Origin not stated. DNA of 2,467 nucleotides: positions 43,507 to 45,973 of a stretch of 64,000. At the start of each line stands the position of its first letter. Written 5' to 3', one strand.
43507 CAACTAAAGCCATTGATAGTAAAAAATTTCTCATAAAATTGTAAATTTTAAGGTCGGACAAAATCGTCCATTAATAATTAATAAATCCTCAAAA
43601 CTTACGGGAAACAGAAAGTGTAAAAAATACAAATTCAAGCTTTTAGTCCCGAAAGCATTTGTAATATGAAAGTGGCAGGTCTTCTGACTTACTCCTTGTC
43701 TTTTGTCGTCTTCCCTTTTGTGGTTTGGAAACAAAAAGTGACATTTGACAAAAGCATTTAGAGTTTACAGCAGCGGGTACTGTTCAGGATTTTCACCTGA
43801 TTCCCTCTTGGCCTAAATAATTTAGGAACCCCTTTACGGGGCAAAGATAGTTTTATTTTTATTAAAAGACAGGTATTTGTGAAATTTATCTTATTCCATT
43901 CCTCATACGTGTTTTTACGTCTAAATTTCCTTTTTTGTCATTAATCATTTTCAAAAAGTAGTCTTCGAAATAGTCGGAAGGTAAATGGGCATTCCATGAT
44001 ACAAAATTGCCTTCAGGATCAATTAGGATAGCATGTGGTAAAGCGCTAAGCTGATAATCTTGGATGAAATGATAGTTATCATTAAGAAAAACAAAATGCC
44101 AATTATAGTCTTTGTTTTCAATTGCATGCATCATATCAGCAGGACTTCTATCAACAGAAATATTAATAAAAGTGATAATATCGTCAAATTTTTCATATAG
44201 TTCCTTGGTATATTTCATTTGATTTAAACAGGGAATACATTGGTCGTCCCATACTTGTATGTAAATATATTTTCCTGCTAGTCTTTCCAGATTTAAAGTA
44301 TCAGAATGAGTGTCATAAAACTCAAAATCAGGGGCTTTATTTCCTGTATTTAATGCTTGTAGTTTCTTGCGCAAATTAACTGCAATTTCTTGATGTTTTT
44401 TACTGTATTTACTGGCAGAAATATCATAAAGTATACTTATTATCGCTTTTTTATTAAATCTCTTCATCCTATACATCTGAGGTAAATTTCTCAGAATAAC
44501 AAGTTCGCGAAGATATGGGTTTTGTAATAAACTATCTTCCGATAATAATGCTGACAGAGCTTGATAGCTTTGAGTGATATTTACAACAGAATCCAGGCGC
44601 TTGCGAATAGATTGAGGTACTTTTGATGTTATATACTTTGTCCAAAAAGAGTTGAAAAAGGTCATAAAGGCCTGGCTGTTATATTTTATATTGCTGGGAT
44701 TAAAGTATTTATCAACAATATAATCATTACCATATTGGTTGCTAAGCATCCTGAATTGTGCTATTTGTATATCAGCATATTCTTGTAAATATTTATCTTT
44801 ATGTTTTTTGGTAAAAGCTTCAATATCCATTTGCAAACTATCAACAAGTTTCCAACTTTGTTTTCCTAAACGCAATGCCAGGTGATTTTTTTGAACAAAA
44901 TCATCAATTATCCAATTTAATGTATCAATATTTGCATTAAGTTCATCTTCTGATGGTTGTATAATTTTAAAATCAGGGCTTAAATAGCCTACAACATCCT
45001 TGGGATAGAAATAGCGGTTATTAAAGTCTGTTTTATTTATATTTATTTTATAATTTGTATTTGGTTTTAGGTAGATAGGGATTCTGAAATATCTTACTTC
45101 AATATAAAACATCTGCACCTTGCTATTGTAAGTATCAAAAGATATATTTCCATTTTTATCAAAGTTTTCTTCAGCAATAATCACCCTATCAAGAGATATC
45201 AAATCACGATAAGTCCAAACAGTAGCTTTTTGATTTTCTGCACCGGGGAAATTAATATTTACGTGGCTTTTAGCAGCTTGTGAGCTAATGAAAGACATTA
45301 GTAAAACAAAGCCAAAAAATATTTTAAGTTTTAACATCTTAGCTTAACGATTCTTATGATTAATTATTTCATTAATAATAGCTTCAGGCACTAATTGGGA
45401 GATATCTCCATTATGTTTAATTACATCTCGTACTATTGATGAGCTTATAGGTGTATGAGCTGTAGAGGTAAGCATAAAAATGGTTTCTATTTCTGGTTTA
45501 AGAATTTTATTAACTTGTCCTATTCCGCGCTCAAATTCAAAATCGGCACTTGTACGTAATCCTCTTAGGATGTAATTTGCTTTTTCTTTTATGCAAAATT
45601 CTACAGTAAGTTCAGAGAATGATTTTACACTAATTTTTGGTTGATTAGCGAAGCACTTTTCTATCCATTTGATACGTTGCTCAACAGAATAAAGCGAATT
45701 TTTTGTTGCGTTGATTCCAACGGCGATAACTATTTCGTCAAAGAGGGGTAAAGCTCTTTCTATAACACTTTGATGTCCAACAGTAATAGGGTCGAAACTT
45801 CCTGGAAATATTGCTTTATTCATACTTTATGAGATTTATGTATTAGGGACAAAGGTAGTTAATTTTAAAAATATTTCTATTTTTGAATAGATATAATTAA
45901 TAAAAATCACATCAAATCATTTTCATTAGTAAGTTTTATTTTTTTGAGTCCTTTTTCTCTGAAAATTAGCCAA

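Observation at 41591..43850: Cobalamin riboswitch controls an operon of only two T9SS-secreted proteins, with no transporter gene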

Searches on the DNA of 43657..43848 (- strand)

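Call 57: build_rna_model(alignment_id=A4)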
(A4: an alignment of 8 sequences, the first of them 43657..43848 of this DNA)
Model R1 built from alignment A4 (8 sequences, 226 columns); structure: RNAalifold consensus.
model positions 189; base pairs 33; branch points 4; effective number of sequences 3.07; information 0.59 bits per position. Calibrated on 0.2 Mb of random sequence (short: E-values are rough).
structure used (alignment columns):
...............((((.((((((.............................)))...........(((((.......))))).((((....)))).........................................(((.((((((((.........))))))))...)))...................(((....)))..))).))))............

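Call 58: search_with_rna_model(model_id=R1, sources=[window, L001, L002, L003, L004, L005, L006, L007, L008, L009, L010, L011, L012, L013, L014, L015, L016, L017, L018, L019, L020, L021, L022, L023, L024, L025, L026, L027, L028, L029, L030, L031, L032, L033, L034, L035, L036, L037, L038, L039, L040, L041, L042, L043, L044, L045, L046, L047, L048, L049, L050, L051, L052, L053, L054, L055, L056, L057, L058, L059, L060, L061, L062, L063, L064, L065, L066, L067, L068, L069, L070, L071, L072, L073, L074, L075, L076, L077, L078, L079, L080, L081, L082, L083, L084], max_evalue=0.01)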
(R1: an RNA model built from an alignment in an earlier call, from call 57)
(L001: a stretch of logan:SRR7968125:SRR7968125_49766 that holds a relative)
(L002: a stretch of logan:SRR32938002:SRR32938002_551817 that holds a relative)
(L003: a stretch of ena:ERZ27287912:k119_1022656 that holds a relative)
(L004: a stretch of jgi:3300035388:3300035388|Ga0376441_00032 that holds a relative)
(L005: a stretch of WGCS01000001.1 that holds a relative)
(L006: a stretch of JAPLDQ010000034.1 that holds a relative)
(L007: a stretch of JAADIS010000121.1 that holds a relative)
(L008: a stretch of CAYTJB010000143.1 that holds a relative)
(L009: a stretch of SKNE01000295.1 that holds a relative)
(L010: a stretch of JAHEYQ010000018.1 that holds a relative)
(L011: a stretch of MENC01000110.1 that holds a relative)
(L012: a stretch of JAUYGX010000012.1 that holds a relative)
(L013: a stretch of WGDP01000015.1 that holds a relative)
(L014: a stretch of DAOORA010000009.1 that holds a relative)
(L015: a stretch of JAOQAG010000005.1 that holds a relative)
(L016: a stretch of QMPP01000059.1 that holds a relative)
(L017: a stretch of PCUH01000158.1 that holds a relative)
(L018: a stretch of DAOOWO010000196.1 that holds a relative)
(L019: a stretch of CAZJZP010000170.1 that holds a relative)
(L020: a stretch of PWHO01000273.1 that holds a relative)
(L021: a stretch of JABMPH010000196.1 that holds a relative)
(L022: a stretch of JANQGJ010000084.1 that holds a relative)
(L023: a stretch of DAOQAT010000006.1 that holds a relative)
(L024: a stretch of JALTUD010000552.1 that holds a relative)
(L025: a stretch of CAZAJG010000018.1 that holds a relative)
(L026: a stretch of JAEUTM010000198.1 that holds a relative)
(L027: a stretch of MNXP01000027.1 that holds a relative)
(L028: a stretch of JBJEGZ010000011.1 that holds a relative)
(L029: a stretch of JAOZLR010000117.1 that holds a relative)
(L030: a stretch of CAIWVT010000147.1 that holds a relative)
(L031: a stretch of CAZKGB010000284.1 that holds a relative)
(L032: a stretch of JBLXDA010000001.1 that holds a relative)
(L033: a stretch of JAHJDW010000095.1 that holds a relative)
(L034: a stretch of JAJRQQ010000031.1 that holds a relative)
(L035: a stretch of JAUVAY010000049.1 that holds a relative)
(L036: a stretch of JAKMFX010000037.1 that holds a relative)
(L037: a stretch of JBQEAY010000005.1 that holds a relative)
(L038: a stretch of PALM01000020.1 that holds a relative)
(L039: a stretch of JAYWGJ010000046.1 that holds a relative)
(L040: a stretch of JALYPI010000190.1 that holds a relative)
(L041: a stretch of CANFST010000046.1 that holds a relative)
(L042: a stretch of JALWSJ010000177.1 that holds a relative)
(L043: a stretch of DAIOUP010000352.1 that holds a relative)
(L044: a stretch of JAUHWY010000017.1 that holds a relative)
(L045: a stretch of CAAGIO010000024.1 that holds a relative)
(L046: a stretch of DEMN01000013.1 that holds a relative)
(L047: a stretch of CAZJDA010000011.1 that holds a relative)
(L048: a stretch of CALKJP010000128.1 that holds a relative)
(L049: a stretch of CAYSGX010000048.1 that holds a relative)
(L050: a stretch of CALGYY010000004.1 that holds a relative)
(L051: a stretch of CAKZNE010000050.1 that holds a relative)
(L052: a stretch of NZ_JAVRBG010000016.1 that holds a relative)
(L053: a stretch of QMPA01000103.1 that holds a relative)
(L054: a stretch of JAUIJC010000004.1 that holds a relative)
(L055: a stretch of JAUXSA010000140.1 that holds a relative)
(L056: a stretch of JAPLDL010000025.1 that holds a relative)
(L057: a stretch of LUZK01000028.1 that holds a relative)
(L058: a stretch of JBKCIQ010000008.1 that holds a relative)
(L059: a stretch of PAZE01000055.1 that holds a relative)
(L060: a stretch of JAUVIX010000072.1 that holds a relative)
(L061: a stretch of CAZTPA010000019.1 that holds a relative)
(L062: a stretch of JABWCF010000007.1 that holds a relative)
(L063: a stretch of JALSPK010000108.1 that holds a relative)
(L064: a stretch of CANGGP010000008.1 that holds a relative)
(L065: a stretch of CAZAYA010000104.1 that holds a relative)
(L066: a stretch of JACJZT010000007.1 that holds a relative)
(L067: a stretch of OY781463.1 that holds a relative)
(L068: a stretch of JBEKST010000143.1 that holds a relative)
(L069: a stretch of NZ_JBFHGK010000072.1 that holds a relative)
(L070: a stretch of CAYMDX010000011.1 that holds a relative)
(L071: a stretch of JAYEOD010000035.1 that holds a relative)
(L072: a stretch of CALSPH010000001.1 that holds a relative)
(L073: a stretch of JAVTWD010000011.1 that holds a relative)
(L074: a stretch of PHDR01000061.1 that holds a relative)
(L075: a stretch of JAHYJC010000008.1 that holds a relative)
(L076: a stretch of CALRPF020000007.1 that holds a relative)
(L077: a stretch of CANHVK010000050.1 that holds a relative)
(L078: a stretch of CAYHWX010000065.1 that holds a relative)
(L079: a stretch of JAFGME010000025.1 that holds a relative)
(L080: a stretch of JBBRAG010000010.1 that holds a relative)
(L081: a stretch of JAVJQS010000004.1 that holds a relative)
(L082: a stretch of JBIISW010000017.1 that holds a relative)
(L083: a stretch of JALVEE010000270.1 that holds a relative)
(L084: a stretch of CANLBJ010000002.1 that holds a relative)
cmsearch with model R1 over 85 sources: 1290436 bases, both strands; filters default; matches with E-value up to 0.01: 65.
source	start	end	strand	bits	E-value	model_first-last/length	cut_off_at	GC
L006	8625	8810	+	170.6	4.7e-39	1-189/189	no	0.43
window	43657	43848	-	164.7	1.3e-37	1-189/189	no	0.4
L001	1209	1400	+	164.7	1.3e-37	1-189/189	no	0.4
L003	6672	6848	+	162.3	5.2e-37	1-189/189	no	0.42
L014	6726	6922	+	156.2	1.6e-35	1-189/189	no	0.48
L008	841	1028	+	155.6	2.3e-35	1-189/189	no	0.43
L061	6557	6758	+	149.3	8.2e-34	1-189/189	no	0.41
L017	7790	7966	+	148.9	9.9e-34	1-189/189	no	0.37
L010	8618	8800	+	148.8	1.1e-33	1-189/189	no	0.4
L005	137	327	+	146.4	4.1e-33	1-189/189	no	0.42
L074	4160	4338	+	146.4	4.2e-33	1-189/189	no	0.38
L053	2642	2843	+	146.2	4.6e-33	1-189/189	no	0.46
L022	8280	8478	+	144.5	1.2e-32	1-189/189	no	0.46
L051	6136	6322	+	143.9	1.7e-32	1-189/189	no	0.41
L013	2302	2486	+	143.5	2.1e-32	1-189/189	no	0.46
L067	7882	8084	+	143.4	2.3e-32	1-189/189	no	0.41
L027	8625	8807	+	141.8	5.6e-32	1-189/189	no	0.48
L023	6743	6938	+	141.1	8.3e-32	1-189/189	no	0.44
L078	8580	8763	+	140.5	1.2e-31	1-189/189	no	0.39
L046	7835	8019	+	140.4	1.2e-31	1-189/189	no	0.41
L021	8293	8492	+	139.9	1.7e-31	1-189/189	no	0.43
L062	6736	6935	+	139.3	2.3e-31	1-189/189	no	0.44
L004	6424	6628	+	139.2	2.5e-31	1-189/189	no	0.43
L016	7871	8059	+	138.3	4.1e-31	1-189/189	no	0.48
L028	8848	9032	+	137.5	6.2e-31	1-189/189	no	0.45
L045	8844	9028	+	133.9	4.9e-30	1-189/189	no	0.46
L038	8322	8516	+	132.9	8.5e-30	1-189/189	no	0.42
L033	5934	6133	+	129.3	6.7e-29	1-189/189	no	0.52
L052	5465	5675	+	128.3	1.1e-28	1-189/189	no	0.35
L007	8328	8531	+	128.3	1.2e-28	1-189/189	no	0.47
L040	6554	6741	+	127.9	1.5e-28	1-189/189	no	0.4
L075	9011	9197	+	127.6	1.7e-28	1-189/189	no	0.46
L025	6684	6880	+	126.8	2.8e-28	1-189/189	no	0.42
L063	7883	8065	+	125.5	5.8e-28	1-189/189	no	0.36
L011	1611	1784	+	125.4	6e-28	1-189/189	no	0.41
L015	5427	5614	+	124.3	1.1e-27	1-189/189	no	0.44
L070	5088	5284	+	124.2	1.2e-27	1-189/189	no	0.47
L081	8306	8496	+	123.8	1.5e-27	1-189/189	no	0.44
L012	1801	2000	+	123.2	2.1e-27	1-189/189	no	0.5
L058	6789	6984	+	122.3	3.4e-27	1-189/189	no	0.37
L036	6817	7010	+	118.4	3.1e-26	1-189/189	no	0.44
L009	1953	2152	+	118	3.9e-26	1-189/189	no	0.58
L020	2527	2724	+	117.5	5.4e-26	1-189/189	no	0.52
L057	126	329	+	117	6.9e-26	1-189/189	no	0.4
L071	538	724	+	111.2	1.9e-24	1-189/189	no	0.39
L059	484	670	+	111.2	1.9e-24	1-189/189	no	0.39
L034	5340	5522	+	110.9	2.2e-24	1-189/189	no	0.33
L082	9646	9831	+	110.7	2.5e-24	1-189/189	no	0.31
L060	8185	8426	+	110.6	2.5e-24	1-189/189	no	0.4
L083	7796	8008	+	108.5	8.4e-24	1-189/189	no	0.36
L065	2569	2776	+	108.3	9.6e-24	1-189/189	no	0.54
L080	6782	6985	+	107.2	1.8e-23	1-189/189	no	0.39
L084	5479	5670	+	107.1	1.9e-23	1-189/189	no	0.46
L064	9689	9874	+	104.1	1e-22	1-189/189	no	0.4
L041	6569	6754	+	103.9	1.1e-22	1-189/189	no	0.33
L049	5134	5355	+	103.1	1.8e-22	1-189/189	no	0.45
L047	8230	8463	+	100.5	7.6e-22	1-189/189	no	0.49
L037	5389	5636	+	100.5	7.9e-22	1-189/189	no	0.42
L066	7787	7974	+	100.1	9.8e-22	1-189/189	no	0.37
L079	8326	8545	+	94.7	2.1e-20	1-189/189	no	0.5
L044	6578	6759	+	86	2.9e-18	1-189/189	no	0.5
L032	5407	5672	+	76.9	4.9e-16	1-189/189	no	0.35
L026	5086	5220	+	72.9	4.6e-15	1-189/189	no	0.41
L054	5599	5847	+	69.3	3.6e-14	1-189/189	no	0.43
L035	3851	4062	+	49.9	2.1e-09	1-189/189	no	0.47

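Call 77: search_with_rna_model(model_id=R1, sources=[L085, L086, L087, L088], max_evalue=0.01)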
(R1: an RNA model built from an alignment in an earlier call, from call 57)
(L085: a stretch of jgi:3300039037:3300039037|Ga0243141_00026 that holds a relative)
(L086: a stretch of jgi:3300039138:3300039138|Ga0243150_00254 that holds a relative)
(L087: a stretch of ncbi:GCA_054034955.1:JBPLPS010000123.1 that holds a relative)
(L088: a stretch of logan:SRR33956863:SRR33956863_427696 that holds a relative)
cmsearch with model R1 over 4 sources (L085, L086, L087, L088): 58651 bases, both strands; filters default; matches with E-value up to 0.01: 4.
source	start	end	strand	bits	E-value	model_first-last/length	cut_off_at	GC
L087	8685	8874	+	151.4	1.1e-35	1-189/189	no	0.44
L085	8494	8683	+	149.9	2.6e-35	1-189/189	no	0.43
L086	2629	2818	+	149.9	2.6e-35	1-189/189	no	0.43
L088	1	132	+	96.5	3.5e-22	58-189/189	5'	0.42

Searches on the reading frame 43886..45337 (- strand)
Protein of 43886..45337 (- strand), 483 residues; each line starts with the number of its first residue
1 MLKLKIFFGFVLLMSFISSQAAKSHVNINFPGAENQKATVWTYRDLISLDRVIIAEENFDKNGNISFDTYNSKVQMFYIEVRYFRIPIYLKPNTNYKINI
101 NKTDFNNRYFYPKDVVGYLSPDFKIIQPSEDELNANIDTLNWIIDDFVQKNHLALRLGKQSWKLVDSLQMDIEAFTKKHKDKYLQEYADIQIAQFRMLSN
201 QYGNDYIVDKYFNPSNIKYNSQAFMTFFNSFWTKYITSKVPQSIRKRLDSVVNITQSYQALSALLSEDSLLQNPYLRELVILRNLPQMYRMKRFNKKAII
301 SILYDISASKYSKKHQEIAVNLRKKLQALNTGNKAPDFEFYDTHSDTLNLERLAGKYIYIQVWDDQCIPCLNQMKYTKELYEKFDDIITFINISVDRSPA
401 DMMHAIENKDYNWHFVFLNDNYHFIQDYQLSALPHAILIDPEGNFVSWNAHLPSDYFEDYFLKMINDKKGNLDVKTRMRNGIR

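Call 6: search_protein_families(library=pfam, proteins=[window:43886-45337:-], max_evalue=0.1)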
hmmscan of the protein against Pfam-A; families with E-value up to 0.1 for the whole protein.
window:43886-45337:- (483 aa): 4 families
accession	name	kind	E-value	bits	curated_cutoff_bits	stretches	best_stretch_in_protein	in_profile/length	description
PF00578.27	AhpC-TSA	-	2.3e-12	47.4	26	1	332-444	2-120/124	AhpC/TSA family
PF08534.16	Redoxin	-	3e-12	47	26.6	1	331-444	2-127/148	Redoxin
PF13905.12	Thioredoxin_8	-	4.9e-11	43.3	27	1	355-444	1-93/94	Thioredoxin-like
PF13098.12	Thioredoxin_2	-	0.0013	19.4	27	1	354-446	4-88/104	Thioredoxin-like domain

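Call 7: search_protein_families(library=ncbifam, proteins=[window:43886-45337:-], max_evalue=0.1)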
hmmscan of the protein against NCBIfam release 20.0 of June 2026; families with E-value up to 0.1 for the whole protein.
window:43886-45337:- (483 aa): 7 families
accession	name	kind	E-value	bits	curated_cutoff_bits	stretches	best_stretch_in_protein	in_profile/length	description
NF002854.0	PRK03147.1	subfamily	1.1e-17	64.5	170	1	320-448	27-155/176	thiol-disulfide oxidoreductase ResA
NF047696.1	ThlDiSintTplARhiz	equivalog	4.1e-06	26.7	230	1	326-446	65-194/219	thiol:disulfide interchange protein TlpA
NF006960.0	PRK09437.1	equivalog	0.00032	20.6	140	1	327-426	2-100/156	thioredoxin-dependent thiol peroxidase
NF047697.1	ThioredTrxAClost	equivalog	0.00081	19.5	140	1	355-397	17-59/105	thioredoxin TrxA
NF041054.1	WAxxUGC_long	equivalog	0.0011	18.3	300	1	328-447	78-196/354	ResA-like WAxxUGC motif-containing protein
NF038185.1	KdpD_non_kinase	exception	0.0051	16.1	550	1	146-251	250-349/373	KdpD-like non-kinase potassium sensor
NF041202.1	StoA_CxxC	exception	0.019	14.8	210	1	355-445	52-144/163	endospore biogenesis thiol-disulfide oxidoreductase StoA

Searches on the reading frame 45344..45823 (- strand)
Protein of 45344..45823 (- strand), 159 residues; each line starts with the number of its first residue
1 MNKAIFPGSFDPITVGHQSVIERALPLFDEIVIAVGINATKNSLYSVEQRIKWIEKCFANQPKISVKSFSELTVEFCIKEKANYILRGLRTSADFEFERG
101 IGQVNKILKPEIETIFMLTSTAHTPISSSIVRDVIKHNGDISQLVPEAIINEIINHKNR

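Call 6: search_protein_families(library=pfam, proteins=[window:45344-45823:-], max_evalue=0.1)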
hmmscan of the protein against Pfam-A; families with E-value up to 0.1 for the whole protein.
window:45344-45823:- (159 aa): 2 families
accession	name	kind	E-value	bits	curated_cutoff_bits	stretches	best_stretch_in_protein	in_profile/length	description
PF01467.32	CTP_transf_like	-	2.3e-20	73.6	21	1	5-133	1-132/133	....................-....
PF08218.17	Citrate_ly_lig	-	3.8e-06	27.2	20.9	1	11-74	9-70/182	Citrate lyase ligase C-terminal domain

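Call 7: search_protein_families(library=ncbifam, proteins=[window:45344-45823:-], max_evalue=0.1)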
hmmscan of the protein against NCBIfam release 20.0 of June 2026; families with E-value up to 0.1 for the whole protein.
window:45344-45823:- (159 aa): 19 families
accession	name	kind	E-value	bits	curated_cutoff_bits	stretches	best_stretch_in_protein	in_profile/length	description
TIGR01510.1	coaD_prev_kdtB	equivalog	1.4e-51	174.6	103.3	1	4-154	2-152/155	pantetheine-phosphate adenylyltransferase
TIGR00482.1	TIGR00482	equivalog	4.2e-16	59.5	112.45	2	5-69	1-70/194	nicotinate (nicotinamide) nucleotide adenylyltransferase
TIGR00125.1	cyt_tran_rel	domain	6.6e-15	55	27.7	1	4-58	2-60/65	adenylyltransferase/cytidyltransferase family protein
TIGR01526.1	nadR_NMN_Atrans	equivalog_domain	2.9e-08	33.3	341.15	1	3-71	3-74/325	nicotinamide-nucleotide adenylyltransferase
TIGR01527.1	arch_NMN_Atrans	equivalog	1.9e-07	30.8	181.2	1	4-153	2-153/167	nicotinamide-nucleotide adenylyltransferase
NF002243.0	PRK01153.1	subfamily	2.4e-07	30.5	127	1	3-152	2-153/175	nicotinamide-nucleotide adenylyltransferase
NF000840.1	PRK00071.1-3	equivalog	5e-07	29.4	150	2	110-156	149-195/201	nicotinate-nucleotide adenylyltransferase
NF006479.0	PRK08887.1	equivalog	1.4e-06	28.2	164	1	3-154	4-165/174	nicotinate-nicotinamide nucleotide adenylyltransferase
NF000839.0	PRK00071.1-1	equivalog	2.9e-06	27.3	187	2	116-156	172-212/219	nicotinate-nucleotide adenylyltransferase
NF005988.0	PRK08099.1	equivalog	2.9e-06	26.7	201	1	4-76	67-149/411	multifunctional transcriptional regulator/nicotinamide-nucleotide adenylyltransferase/ribosylnicotinamide kinase NadR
NF000842.0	PRK00071.2-1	equivalog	5.1e-06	26.2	167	1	4-72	5-73/191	nicotinate-nucleotide adenylyltransferase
NF001985.0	PRK00777.1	subfamily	3.1e-05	24.1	104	1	2-140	5-151/157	pantetheine-phosphate adenylyltransferase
NF003786.0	PRK05379.1-2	equivalog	7.2e-05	22.1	397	1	5-64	18-80/354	bifunctional nicotinamide-nucleotide adenylyltransferase/Nudix hydroxylase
NF005519.0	PRK07152.1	equivalog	0.00014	20.9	315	1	4-69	4-74/361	nicotinate-nucleotide adenylyltransferase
TIGR00124.1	cit_ly_ligase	equivalog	0.00022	20.4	262.1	1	11-73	149-209/335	[citrate (pro-3S)-lyase] ligase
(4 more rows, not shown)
